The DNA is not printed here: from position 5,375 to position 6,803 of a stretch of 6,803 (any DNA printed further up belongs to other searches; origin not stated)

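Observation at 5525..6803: Amino-acid permease with a C-terminal minimal nucleotidyltransferase (MNT-like) domain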

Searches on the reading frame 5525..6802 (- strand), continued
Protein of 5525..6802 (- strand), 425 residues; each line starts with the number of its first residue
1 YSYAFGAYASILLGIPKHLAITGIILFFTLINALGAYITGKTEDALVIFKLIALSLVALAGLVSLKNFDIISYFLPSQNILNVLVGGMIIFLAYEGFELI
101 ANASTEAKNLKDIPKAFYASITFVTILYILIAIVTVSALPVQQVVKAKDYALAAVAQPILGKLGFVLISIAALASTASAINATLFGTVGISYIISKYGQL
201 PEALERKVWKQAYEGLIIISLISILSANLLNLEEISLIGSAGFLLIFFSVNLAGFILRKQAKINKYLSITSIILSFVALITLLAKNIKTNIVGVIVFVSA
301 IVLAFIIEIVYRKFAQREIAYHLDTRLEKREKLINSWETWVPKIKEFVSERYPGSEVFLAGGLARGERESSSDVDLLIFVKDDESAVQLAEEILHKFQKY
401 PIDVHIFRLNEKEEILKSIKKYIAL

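Call 20: find_encoding_contigs(protein=P0087, flank=6000, max_places=2)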
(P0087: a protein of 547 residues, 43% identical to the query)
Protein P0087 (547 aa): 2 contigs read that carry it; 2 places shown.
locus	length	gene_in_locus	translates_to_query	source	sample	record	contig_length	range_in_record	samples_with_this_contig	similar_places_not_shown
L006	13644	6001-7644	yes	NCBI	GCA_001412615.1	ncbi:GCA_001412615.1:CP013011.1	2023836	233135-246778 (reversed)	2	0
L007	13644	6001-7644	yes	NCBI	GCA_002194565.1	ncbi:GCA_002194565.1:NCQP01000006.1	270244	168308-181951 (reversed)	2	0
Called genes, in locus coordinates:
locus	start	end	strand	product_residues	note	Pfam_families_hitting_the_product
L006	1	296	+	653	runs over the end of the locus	-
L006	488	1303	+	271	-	PF14522:Cytochrome_C7 (faint)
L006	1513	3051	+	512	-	PF01839:FG-GAP (faint), PF13570:Beta-prop_ACSF4, PF15907:Itfg2 (faint), PF13360:PQQ_2 (weak), PF23727:Beta-prop_FAM234A_B (faint), PF25292:Beta-prop_CGLA (weak), PF13517:FG-GAP_3 (weak)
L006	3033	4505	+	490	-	-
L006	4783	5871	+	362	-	PF17396:DUF1611_N, PF07755:DUF1611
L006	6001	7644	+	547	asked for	PF00324:AA_permease, PF03845:Spore_permease, PF13520:AA_permease_2, PF01909:NTP_transf_2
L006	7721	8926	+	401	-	PF02746:MR_MLE_N, PF13378:MR_MLE_C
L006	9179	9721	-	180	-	-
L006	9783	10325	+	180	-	-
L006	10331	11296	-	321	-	PF23023:Anti-Pycsar_Apyc1, PF00753:Lactamase_B, PF12706:Lactamase_B_2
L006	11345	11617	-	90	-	PF14947:HTH_45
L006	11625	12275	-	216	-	-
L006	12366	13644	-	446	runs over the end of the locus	PF01554:MatE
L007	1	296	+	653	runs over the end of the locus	-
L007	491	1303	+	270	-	PF14522:Cytochrome_C7 (faint)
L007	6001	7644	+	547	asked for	PF00324:AA_permease, PF03845:Spore_permease, PF13520:AA_permease_2, PF01909:NTP_transf_2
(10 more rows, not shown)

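Call 23: find_encoding_contigs(protein=P0003, flank=5000, max_places=4)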
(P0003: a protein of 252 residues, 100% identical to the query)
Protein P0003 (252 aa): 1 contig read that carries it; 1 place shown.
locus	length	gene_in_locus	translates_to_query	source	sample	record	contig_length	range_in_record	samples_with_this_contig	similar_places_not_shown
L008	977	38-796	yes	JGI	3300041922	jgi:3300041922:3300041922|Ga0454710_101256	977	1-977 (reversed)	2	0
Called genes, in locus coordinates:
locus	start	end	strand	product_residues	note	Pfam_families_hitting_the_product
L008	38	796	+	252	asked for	PF00324:AA_permease, PF13520:AA_permease_2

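Call 35: find_related_loci(query=A1, collection=genome_contigs, flank=4000)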
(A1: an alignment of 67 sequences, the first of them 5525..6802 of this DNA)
Query A1 (425 aa) in genome_contigs; peptide patterns used: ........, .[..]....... (x = any residue, [..] = any of these).
600 stretches matched a pattern (row limit reached: there are more); 532 encode a relative of the query (tblastn E <= 1e-3); the best 80 are kept; 80 distinct loci.
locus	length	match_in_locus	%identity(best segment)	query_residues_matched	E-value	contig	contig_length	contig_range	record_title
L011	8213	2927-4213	46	1-422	5e-119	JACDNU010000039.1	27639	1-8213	MAG: Archaeoglobus sp. isolate GB_MAG3_049 c_000000001235, whole genome shotgun sequence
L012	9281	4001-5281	45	1-422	3e-116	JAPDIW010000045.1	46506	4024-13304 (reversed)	MAG: Archaeoglobi archaeon isolate S5B4_HD70 c_000000000274, whole genome shotgun sequence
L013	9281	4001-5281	44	1-422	3e-114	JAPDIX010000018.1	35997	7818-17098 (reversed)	MAG: Archaeoglobi archaeon isolate S5B8_HD70 c_000000000390, whole genome shotgun sequence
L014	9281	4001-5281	45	1-422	6e-114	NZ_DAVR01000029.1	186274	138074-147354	MAG: Archaeoglobus sp. UBA230 UBA230_contig_38, whole genome shotgun sequence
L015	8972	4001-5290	46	1-422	5e-113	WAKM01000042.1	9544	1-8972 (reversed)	MAG: Archaeoglobaceae archaeon isolate S012_59_esom k151_341569, whole genome shotgun sequence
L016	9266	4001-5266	45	1-425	1e-112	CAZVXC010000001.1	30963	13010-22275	MAG TPA_asm: uncultured archaeon isolate binchicken_co188_380 genome assembly, contig: NODE_727_length_30963_cov_6.22036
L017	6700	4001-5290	46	1-422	7e-112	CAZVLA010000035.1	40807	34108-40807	MAG TPA_asm: uncultured Desulfurococcaceae archaeon isolate binchicken_co219_376 genome assembly, contig: k141_1346065,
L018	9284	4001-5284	47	1-422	1e-110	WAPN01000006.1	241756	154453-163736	MAG: Desulfurococcales archaeon isolate S144_56_esom k151_157870, whole genome shotgun sequence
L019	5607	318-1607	46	1-422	2e-110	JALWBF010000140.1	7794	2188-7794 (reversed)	MAG: Archaeoglobaceae archaeon isolate T10_metabat2_scaf2bin.120 T10_NODE_4943_length_7794_cov_6.842702, whole genome sh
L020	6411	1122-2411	44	1-422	1e-106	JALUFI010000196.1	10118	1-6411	MAG: Pyrodictiaceae archaeon isolate S143_metabat2_scaf2bin.055 S143_NODE_4650_length_10118_cov_3.543289, whole genome s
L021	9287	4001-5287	44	1-422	6e-105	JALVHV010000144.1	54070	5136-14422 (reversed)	MAG: Pyrodictiaceae archaeon isolate A1_metabat1_scaf2bin.004 A1_NODE_69_length_54070_cov_46.445711, whole genome shotgu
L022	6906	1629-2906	45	1-422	3e-103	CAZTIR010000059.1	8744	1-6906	MAG TPA_asm: uncultured Desulfurococcales archaeon isolate SRP163575_co1_291 genome assembly, contig: NODE_17594_length_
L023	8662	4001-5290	44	1-422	5e-101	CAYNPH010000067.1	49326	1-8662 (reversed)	MAG TPA_asm: uncultured Desulfurococcaceae archaeon isolate binchicken_co219_317 genome assembly, contig: k141_1007382,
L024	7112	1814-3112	42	1-422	1e-99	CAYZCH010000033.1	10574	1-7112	MAG TPA_asm: uncultured Desulfurococcales archaeon isolate binchicken_co219_434 genome assembly, contig: k141_133252, wh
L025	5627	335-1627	44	1-425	1e-97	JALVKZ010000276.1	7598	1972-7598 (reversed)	MAG: Pyrodictiaceae archaeon isolate A1_metabat2_scaf2bin.236 A1_NODE_7148_length_7598_cov_6.486548, whole genome shotgu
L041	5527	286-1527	40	1-410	2e-82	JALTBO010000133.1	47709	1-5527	MAG: Desulfurobacteriaceae bacterium isolate S013_maxbin2_scaf2bin.035 S013_NODE_96_length_47709_cov_205.950843, whole g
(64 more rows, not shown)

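Call 46: search_protein_families(library=pfam, alignment_id=A4, max_evalue=0.001)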
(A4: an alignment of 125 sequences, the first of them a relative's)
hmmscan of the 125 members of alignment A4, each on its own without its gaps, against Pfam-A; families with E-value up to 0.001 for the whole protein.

A. member 1, L001:2299-2517:+ (73 aa): 0 families

B. families by the number of members that match (of 125 scanned): 248 families (the first 25 are shown)
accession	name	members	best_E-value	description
PF07690.21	MFS_1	4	8.8e-31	Major Facilitator Superfamily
PF08242.18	Methyltransf_12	3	3.2e-08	Methyltransferase domain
PF13649.12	Methyltransf_25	3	1.2e-06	Methyltransferase domain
PF08241.18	Methyltransf_11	3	3.8e-05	Methyltransferase domain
PF00501.34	AMP-binding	2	1.1e-107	AMP-binding enzyme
PF01564.23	Spermine_synth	2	2.5e-52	Spermine/spermidine synthase domain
PF13378.12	MR_MLE_C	2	6.6e-44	Enolase C-terminal domain-like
PF07992.20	Pyr_redox_2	2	1.6e-35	Pyridine nucleotide-disulphide oxidoreductase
PF12698.13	ABC2_membrane_3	2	8.2e-34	ABC-2 family transporter protein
PF13193.12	AMP-binding_C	2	4.9e-31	AMP-binding enzyme C-terminal domain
PF06094.17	GGACT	2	1.8e-27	Gamma-glutamyl cyclotransferase, AIG2-like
PF01061.29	ABC2_membrane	2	3.5e-21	ABC-2 type transporter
PF12838.12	Fer4_7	2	4.7e-16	4Fe-4S dicluster domain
PF13237.11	Fer4_10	2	1.5e-13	4Fe-4S dicluster domain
PF01894.22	UPF0047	2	2.6e-12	Uncharacterised protein family UPF0047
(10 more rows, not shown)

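Call 47: predict_structure(alignment_id=A3)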
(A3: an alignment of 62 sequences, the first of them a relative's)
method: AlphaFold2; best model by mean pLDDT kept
length: 523 residues; sequences in the alignment: 62
mean_pLDDT: 91.5   pTM: 0.90
mean pLDDT of the five models: 91.5, 90.9, 89.7, 87.6, 87.4
residues with pLDDT >= 90: 426; 70-90: 67; 50-70: 28; < 50: 2
segments of 3 or more residues with pLDDT < 50: none
pLDDT, mean of each block of 10 residues (from residue 1): 72 90 88 94 96 97 94 97 97 95 97 97 95 72 84 95 79 69 93 88 89 95 97 94 95 95 96 92 85 90 60 88 96 95 97 97 97 97 95 97 97 94 93 96 96 95 92 94 87 92 94 93 95
secondary structure, 60 per line:
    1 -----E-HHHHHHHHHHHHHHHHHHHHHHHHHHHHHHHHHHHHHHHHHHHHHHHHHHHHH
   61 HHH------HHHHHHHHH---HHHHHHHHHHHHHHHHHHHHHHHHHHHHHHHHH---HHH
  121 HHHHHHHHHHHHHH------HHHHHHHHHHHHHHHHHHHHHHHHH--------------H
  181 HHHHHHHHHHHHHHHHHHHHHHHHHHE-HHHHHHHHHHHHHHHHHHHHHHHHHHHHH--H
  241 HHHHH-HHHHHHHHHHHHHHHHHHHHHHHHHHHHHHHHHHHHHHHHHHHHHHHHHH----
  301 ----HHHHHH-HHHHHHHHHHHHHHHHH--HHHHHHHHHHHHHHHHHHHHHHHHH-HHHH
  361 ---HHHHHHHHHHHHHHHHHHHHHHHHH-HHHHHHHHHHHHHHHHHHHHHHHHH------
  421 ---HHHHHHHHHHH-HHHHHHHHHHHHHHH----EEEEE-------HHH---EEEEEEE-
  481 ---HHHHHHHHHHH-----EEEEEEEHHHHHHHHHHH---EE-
elements in order: H8-63 H70-78 H82-114 H118-134 H141-165 H180-206 H209-237 H240-245 H247-296 H305-310 H312-328 H331-355 H357-360 H364-388 H390-414 H424-434 H436-450 E455-459 E473-479 H484-494 E500-506 H507-517
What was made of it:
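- The AF2 full-length model has pLDDT 91.5 and pTM 0.90 (call 47).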

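Call 51: search_solved_structures(query=window:5525-6802:-, max_evalue=1e-20, show_alignments=1)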
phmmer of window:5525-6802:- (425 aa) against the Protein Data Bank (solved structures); distinct sequences matched with E-value up to 1e-20: 2.
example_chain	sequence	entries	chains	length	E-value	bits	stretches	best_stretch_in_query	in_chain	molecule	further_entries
3gi9_C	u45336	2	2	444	2.8e-49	171.5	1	19-322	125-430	Uncharacterized protein MJ0609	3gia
3gi8_C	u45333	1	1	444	2.4e-48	168.5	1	19-322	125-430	Uncharacterized protein MJ0609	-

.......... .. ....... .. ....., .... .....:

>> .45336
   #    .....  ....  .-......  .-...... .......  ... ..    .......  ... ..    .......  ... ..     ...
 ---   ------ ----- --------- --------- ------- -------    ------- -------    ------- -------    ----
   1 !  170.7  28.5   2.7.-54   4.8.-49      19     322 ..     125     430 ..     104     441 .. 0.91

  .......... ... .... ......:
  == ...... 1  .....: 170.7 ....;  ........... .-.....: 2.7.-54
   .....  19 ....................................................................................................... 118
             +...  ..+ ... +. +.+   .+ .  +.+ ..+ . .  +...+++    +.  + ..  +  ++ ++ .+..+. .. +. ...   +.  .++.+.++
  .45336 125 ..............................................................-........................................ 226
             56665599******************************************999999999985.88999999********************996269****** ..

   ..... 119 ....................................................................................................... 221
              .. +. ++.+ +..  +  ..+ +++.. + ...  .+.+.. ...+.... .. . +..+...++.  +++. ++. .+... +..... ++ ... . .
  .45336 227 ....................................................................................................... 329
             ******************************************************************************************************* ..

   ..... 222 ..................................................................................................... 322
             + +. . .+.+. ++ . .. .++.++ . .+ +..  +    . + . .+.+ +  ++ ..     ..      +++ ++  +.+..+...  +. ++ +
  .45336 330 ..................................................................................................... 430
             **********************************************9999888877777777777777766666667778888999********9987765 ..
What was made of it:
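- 5858..6803 (-): ApcT-type transporter core. It covers residues 1-315 of the partial protein, roughly from TM3 to TM12. Call 51: residues 19-322 align to ApcT/MJ0609 (3GI9) residues 125-430, E=2.8e-49.
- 6653..6655 (-): Lys50, the equivalent of ApcT Lys158, which is implicated in proton coupling. The call 51 alignment puts 'IFKLIAL' opposite ApcT 'LVKLLIL' (K158).
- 5852..5881 (-): End-of-TM12 motif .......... (residues 308-317). ApcT itself shares it, and it marks the last transporter residues before the appended tail. Call 51: aligns with ApcT '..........' just before ApcT's C-terminus.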

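Call 65: search_protein_families(library=pfam, proteins=[L001:653-1036:+, L001:1003-1422:+], max_evalue=0.01)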
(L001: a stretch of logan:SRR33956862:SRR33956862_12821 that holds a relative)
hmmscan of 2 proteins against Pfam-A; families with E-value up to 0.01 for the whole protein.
L001:653-1036:+ (127 aa): 2 families
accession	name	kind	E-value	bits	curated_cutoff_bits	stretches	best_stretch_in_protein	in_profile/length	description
PF01909.29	NTP_transf_2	-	1e-05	26.3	21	1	2-61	3-63/93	Nucleotidyltransferase domain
PF18765.7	Polbeta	-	0.00012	22.7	26.9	1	3-89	3-91/93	Polymerase beta, Nucleotidyltransferase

L001:1003-1422:+ (139 aa): 2 families
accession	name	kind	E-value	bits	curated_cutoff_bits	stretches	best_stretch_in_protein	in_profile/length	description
PF05168.19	HEPN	-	3.8e-22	79.1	22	1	8-135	2-116/117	HEPN domain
PF18728.6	HEPN_AbiV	-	3.2e-06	27.8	27.1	1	5-126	4-113/155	AbiV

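Call 67: search_protein_families(library=padloc, proteins=[window:5525-6802:-, P0001], max_evalue=0.01)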
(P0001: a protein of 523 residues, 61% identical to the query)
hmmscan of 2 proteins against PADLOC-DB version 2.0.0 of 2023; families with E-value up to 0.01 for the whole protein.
window:5525-6802:- (425 aa): 7 families
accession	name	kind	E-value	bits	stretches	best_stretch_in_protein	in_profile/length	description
PDLC04906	PDC-S09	-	2.3e-05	22.7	1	345-421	15-93/98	-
PDLC04903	PDC-S09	-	2.6e-05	22.5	1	355-393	27-65/108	-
PDLC04904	PDC-S09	-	2.9e-05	22.2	1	349-404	20-77/104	-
PDLC04902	PDC-S09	-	8.1e-05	20.9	1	349-390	16-61/97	-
PDLC04907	PDC-S09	-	0.0003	18.9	1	341-385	14-58/114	-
PDLC04369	PDC-M05A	-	0.0043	14.7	1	326-389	77-137/201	-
PDLC04368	PDC-M05A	-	0.0055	14.6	0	358-413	111-167/201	-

P0001 (523 aa): 3 families
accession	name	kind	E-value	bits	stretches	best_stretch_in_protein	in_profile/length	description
PDLC04906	PDC-S09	-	0.0013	17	1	440-481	11-52/98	-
PDLC04904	PDC-S09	-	0.0018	16.5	1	445-485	17-58/104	-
PDLC04907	PDC-S09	-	0.0044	15.1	0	439-481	13-55/114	-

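Call 78: fold_search(model_id=the predicted structure, library=pdb)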
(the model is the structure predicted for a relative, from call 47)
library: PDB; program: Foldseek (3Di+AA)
matches with E <= 10: 626; with E <= 0.001: 269
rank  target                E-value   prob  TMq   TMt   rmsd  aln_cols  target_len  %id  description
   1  3gi8_C                1.5e-25  1.00  0.77  0.92   2.2       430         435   36  Crystal Structure of ApcT K158A Transporter Bound to 7F11 Monoclonal Fab Fragment (released 2009-08-18)
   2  3gi9_C                1.5e-25  1.00  0.77  0.91   2.2       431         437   37  Crystal Structure of ApcT Transporter Bound to 7F11 Monoclonal Fab Fragment (released 2009-08-18)
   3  3gia                  1.0e-24  1.00  0.77  0.92   2.1       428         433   37  Crystal Structure of ApcT Transporter (released 2009-08-18)
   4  5oqt_A                4.0e-15  1.00  0.68  0.78   3.4       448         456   21  Crystal structure of a bacterial cationic amino acid transporter (CAT) homologue (released 2018-02-14)
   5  6f34_A                4.5e-15  1.00  0.69  0.78   3.3       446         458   21  Crystal structure of a bacterial cationic amino acid transporter (CAT) homologue bound to Arginine. (released 2018-02-14)
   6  8xxi                  3.4e-12  1.00  0.64  0.72   4.0       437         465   18  Structure of y+LAT1 bound with Leu (released 2025-01-22)
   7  9h76_A                1.3e-11  1.00  0.68  0.82   3.8       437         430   19  Bacterial LAT transporter BASC in complex with L-Ala and NB53 (released 2025-01-01)
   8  8kdg_B                1.8e-11  1.00  0.63  0.71   6.1       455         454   17  Structure of LAT1-CD98hc-Fab170 in complex with BCH, consensus map (released 2025-02-12)
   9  8kdd_B                2.8e-11  1.00  0.62  0.70   6.3       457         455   16  Structure of LAT1-CD98hc-Fab170 in complex with JPH203, consensus map (released 2025-02-12)
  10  8j8m_B                3.9e-11  1.00  0.63  0.70   6.5       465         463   17  Overall structure of the LAT1-4F2hc bound with tryptophan (released 2024-07-10)
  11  6f2w_A                5.9e-11  1.00  0.66  0.79   3.9       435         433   20  Bacterial asc transporter crystal structure in open to in conformation (released 2019-04-24)
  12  6f2g_A                6.1e-11  1.00  0.66  0.80   3.8       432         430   20  Bacterial asc transporter crystal structure in open to in conformation (released 2019-04-24)
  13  9fqw_A                6.1e-11  1.00  0.59  0.57   9.2       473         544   18  Cryo-EM structure of MmCAT1 bound with FrMLV-RBD in the ornithine-bound inward-occluded state (released 2025-07-02)
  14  7dsk_B                6.4e-11  1.00  0.61  0.68   6.4       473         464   16  Overall structure of the LAT1-4F2hc bound with JX-075 (released 2021-03-10)
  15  9ky5_A                7.3e-11  1.00  0.65  0.72   4.3       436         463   19  Structure of y+LAT2 bound with Arg (released 2025-04-23)
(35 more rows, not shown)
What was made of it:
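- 5858..6803 (-): Call 78: the homologue model matches 3GIA with TM 0.92 and rmsd 2.1 A.
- On APC superfamily / ApcT-like amino-acid transporters: It matches 3GIA with TM normalised to the target 0.92 and rmsd 2.1 A (calls 47, 78).
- Closest known: APC-fold transporters with regulatory C-terminal cytoplasmic domains: KimA. Same: A LeuT/APC-fold carrier followed by a soluble cytoplasmic domain at the C-terminus (call 78).
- The model matches 3GIA with TM 0.92 (call 78). KimA with bound c-di-AMP and NKCC1 appear among the structural matches (call 78). Other APC-fold transporters have regulatory C-terminal domains (call 78).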
